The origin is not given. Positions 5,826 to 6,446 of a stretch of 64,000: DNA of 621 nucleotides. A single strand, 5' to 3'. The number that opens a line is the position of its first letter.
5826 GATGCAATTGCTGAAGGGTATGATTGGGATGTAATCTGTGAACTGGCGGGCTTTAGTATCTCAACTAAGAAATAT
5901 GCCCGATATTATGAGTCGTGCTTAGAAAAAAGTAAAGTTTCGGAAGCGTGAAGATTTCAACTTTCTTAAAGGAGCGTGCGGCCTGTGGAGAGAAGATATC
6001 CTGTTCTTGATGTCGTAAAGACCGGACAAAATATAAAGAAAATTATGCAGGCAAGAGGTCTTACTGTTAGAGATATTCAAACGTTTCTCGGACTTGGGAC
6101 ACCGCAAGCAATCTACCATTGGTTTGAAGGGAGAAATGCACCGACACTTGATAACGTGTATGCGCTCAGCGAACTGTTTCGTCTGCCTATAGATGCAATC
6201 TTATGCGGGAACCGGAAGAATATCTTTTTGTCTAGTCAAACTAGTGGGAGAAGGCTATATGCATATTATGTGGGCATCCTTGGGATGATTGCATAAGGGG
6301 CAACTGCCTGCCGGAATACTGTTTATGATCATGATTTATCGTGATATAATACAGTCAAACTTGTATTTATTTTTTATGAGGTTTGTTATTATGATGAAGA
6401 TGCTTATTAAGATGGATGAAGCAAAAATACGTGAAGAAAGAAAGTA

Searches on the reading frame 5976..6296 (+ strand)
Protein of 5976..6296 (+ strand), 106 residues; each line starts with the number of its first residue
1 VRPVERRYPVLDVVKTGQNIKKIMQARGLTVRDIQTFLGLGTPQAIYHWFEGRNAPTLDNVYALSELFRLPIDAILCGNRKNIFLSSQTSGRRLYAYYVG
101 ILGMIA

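Call 3: search_protein_families(library=pfam, proteins=[window:5976-6296:+], max_evalue=1)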
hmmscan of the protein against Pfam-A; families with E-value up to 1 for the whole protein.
window:5976-6296:+ (106 aa): 3 families
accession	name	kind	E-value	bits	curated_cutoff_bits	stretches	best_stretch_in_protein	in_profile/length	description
PF01381.28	HTH_3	-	1.6e-08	34.9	23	1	20-73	1-53/55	Helix-turn-helix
PF12844.13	HTH_19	-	0.00031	21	30.2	1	17-77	1-60/64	Helix-turn-helix domain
PF13560.12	HTH_31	-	0.011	16.4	27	1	21-71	7-57/64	Helix-turn-helix domain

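Call 8: search_protein_families(library=ncbifam, proteins=[window:5976-6296:+], max_evalue=1)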
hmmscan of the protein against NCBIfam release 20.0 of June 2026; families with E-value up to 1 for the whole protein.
window:5976-6296:+ (106 aa): 6 families
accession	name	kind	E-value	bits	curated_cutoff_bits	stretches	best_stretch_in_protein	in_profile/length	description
NF041951.1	phage_RstR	subfamily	0.0078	16.5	80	1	16-79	3-65/108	RstR family transcriptional repressor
NF047948.1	male_kill_WMK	equivalog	0.0081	15.6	300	1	14-77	161-223/300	WO male-killing family protein Wmk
NF052239.1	antitox_spr1629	equivalog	0.1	11.7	335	1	16-70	3-56/377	spr1629 family repressor/antitoxin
NF005915.1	PRK07908.1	equivalog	0.15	11.4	360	1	13-42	282-311/332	Rv2231c family histidinol phosphate aminotransferase CobC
NF053748.1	bifunc_CobBC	exception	0.22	9.8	950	1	13-42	747-776/797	bifunctional hydrogenobyrinic acid a,c-diamide synthase/histidinol phosphate aminotransferase CobBC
NF007257.0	PRK09706.1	subfamily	0.23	11.2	101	1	17-80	7-69/135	transcriptional repressor DicA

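Call 9: search_protein_families(library=padloc, proteins=[window:5976-6296:+], max_evalue=1)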
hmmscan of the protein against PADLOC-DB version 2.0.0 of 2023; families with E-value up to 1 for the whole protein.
window:5976-6296:+ (106 aa): 8 families
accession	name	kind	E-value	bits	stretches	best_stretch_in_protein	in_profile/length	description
PDLC03947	RmrA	-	4.2e-05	20.6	1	17-73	13-68/383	-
PDLC03954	RmrA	-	0.00055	17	1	17-81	12-75/380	-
PDLC04762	PDC-M64C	-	0.0026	15.8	1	17-77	29-88/97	-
PDLC04760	PDC-M64C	-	0.0057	15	1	5-66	16-76/93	-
PDLC03951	RmrA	-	0.012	12.5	1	17-76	10-68/400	-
PDLC04142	capH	-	0.041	12.9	1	15-69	6-59/103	capH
PDLC03945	RmrA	-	0.06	10.5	1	16-70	3-56/394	-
PDLC03944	RmrA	-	0.065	10.3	1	17-78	8-68/384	-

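Call 65: find_homologous_proteins(query=window:5976-6293:+, max_evalue=0.00001)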
Query window:5976-6293:+ (106 aa): 200 proteins with E <= 0.00001 among 203 candidates; the best 120 are listed.
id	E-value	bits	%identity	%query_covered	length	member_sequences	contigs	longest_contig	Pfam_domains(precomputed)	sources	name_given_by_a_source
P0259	1.2e-61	223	99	97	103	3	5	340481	PF01381.29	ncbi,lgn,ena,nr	ncbi:MAG: helix-turn-helix transcriptional regulator [Lachnospiraceae bacterium]|nr:helix-turn-helix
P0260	6.0e-43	163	69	97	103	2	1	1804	PF12844.14,PF01381.29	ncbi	-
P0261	4.2e-39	151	68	97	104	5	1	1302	PF12844.14,PF01381.29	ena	-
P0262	2.0e-38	149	68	93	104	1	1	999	PF01381.29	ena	-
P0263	5.8e-38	147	67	97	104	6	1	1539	-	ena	-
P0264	7.1e-38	147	68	95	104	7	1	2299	PF01381.29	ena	-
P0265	1.6e-37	146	65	96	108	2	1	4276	PF01381.29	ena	-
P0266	4.7e-37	144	68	95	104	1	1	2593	PF01381.29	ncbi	-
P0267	1.4e-36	143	64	97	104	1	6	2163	PF01381.29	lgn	-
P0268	4.2e-36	141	65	93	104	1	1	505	-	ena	-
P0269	5.6e-36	141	64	97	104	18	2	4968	PF12844.14,PF01381.29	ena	-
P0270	7.5e-36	140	64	93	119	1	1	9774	PF01381.29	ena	-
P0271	2.3e-35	139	61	97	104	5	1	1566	PF12844.14,PF01381.29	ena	-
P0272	3.1e-35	138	58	95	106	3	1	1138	PF01381.29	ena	-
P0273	3.2e-35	138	63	97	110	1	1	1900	PF12844.14,PF01381.29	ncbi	-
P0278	9.4e-35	137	58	95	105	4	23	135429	PF01381.29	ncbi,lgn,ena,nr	ncbi:MAG: helix-turn-helix transcriptional regulator [Lachnospiraceae bacterium]|nr:helix-turn-helix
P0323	4.0e-32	128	58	90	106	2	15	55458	-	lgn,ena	-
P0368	1.1e-29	120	56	93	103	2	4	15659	PF12844.14,PF01381.29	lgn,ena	-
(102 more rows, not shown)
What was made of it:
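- The XRE family is about ten times larger than this VapW subfamily (call 65).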

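Call 68: find_encoding_contigs(protein=P0368, flank=4000, max_places=3)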
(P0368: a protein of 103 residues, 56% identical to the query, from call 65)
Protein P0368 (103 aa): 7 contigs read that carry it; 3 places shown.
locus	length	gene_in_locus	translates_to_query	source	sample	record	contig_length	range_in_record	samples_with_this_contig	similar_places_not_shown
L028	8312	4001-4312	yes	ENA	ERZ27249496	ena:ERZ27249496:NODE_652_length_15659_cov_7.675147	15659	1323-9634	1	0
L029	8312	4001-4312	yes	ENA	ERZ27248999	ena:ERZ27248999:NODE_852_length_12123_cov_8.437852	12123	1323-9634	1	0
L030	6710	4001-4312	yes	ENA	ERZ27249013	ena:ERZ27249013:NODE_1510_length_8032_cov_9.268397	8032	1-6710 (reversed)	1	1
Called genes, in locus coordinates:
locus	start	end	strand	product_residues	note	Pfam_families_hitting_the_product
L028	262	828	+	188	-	PF13302:Acetyltransf_3, PF13420:Acetyltransf_4, PF13523:Acetyltransf_8 (faint), PF00583:Acetyltransf_1, PF13673:Acetyltransf_10, PF13508:Acetyltransf_7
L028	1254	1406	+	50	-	-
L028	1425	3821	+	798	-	PF07929:PRiA4_ORF3, PF02810:SEC-C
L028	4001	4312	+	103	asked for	PF12844:HTH_19 (weak), PF01381:HTH_3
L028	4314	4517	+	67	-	-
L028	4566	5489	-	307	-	PF00126:HTH_1, PF03466:LysR_substrate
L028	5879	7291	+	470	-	PF01554:MatE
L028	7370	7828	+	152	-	-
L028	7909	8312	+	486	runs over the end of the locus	PF13416:SBP_bac_8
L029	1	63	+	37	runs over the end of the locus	-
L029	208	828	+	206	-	PF13302:Acetyltransf_3, PF13420:Acetyltransf_4, PF13523:Acetyltransf_8 (faint), PF00583:Acetyltransf_1, PF13673:Acetyltransf_10 (weak), PF13508:Acetyltransf_7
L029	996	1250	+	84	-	PF24883:NPHP3_N (faint)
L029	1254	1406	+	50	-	-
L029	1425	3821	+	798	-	PF07929:PRiA4_ORF3, PF02810:SEC-C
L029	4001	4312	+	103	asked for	PF12844:HTH_19 (weak), PF01381:HTH_3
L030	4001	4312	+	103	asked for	PF12844:HTH_19 (weak), PF01381:HTH_3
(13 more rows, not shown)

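Call 69: find_encoding_contigs(protein=P0278, flank=4000, max_places=3)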
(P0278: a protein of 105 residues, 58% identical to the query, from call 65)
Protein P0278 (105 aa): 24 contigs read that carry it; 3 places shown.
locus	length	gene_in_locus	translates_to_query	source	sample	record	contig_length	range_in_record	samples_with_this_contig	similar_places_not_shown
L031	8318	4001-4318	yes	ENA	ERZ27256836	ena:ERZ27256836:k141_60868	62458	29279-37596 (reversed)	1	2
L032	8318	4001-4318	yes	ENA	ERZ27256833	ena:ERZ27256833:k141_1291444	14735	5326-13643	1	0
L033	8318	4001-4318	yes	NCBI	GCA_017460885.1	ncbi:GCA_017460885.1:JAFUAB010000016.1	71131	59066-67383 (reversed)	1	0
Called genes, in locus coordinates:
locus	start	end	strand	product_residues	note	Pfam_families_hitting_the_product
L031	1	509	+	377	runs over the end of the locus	PF18050:Cyclophil_like2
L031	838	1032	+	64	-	-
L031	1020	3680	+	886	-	-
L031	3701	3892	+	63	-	-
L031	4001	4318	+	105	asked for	PF01381:HTH_3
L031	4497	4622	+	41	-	-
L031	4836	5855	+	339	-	PF01073:3Beta_HSD, PF01370:Epimerase, PF02719:Polysacc_synt_2, PF04321:RmlD_sub_bind, PF08659:KR (faint), PF16363:GDP_Man_Dehyd, PF13460:NAD_binding_10, PF07993:NAD_binding_4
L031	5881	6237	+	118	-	-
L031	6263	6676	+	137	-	PF00106:adh_short, PF08659:KR (weak), PF13561:adh_short_C2 (faint)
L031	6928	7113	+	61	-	-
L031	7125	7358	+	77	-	-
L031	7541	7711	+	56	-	-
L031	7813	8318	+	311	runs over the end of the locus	-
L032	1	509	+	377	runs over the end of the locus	PF18050:Cyclophil_like2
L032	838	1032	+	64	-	-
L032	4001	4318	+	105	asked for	PF01381:HTH_3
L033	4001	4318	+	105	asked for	PF01381:HTH_3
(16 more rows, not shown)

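Call 70: find_encoding_contigs(protein=P0323, flank=4000, max_places=3)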
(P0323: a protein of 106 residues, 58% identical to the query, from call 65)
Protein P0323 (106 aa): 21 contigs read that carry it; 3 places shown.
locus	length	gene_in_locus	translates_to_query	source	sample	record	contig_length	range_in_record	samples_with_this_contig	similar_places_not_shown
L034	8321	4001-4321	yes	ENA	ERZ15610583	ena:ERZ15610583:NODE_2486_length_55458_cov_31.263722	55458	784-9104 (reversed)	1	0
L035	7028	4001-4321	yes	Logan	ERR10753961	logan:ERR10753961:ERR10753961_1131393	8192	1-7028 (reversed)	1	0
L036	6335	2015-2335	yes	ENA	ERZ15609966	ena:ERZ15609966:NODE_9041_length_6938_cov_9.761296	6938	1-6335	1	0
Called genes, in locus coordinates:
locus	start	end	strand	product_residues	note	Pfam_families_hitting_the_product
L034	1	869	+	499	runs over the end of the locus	PF01637:ATPase_2, PF13191:AAA_16 (faint)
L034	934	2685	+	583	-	PF22548:AEP-TOTE, PF00270:DEAD, PF04851:ResIII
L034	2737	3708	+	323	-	PF00271:Helicase_C (faint), PF13091:PLDc_2 (weak)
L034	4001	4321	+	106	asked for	-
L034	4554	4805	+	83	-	-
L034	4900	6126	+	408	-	PF13173:AAA_14, PF13635:DUF4143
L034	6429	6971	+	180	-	PF18306:LDcluster4, PF03641:Lysine_decarbox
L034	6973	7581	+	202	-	PF01966:HD (weak)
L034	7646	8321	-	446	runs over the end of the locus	PF13173:AAA_14, PF13635:DUF4143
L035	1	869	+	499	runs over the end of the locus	PF01637:ATPase_2, PF13191:AAA_16 (faint)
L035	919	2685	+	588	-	PF22548:AEP-TOTE, PF00270:DEAD, PF04851:ResIII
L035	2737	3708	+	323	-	PF00271:Helicase_C (faint), PF13091:PLDc_2 (weak)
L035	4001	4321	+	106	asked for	-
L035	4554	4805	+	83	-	-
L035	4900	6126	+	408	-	PF13173:AAA_14, PF13635:DUF4143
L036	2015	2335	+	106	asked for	-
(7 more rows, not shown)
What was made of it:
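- Some XRE-homologue neighbourhoods look like defence islands, with a DEAD/ResIII helicase plus a PLD nuclease and AAA_14 ATPases (call 70).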

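Call 72: search_protein_families(library=phrogs, proteins=[window:5976-6296:+], max_evalue=0.01)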
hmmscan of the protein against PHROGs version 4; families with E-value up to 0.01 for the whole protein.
window:5976-6296:+ (106 aa): 5 families
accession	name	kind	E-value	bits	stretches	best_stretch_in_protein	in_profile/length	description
phrog_8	-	transcription regulation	3.5e-09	37.5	1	15-79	76-139/346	transcriptional regulator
phrog_2967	-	transcription regulation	2.6e-07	31.4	1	13-68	8-62/225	transcriptional regulator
phrog_4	-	transcription regulation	3.4e-07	30.6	1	16-83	137-199/400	transcriptional repressor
phrog_3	-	transcription regulation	3e-05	25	1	15-83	88-153/430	transcriptional repressor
phrog_2439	-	transcription regulation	0.0025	17.7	1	16-74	8-65/367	transcriptional regulator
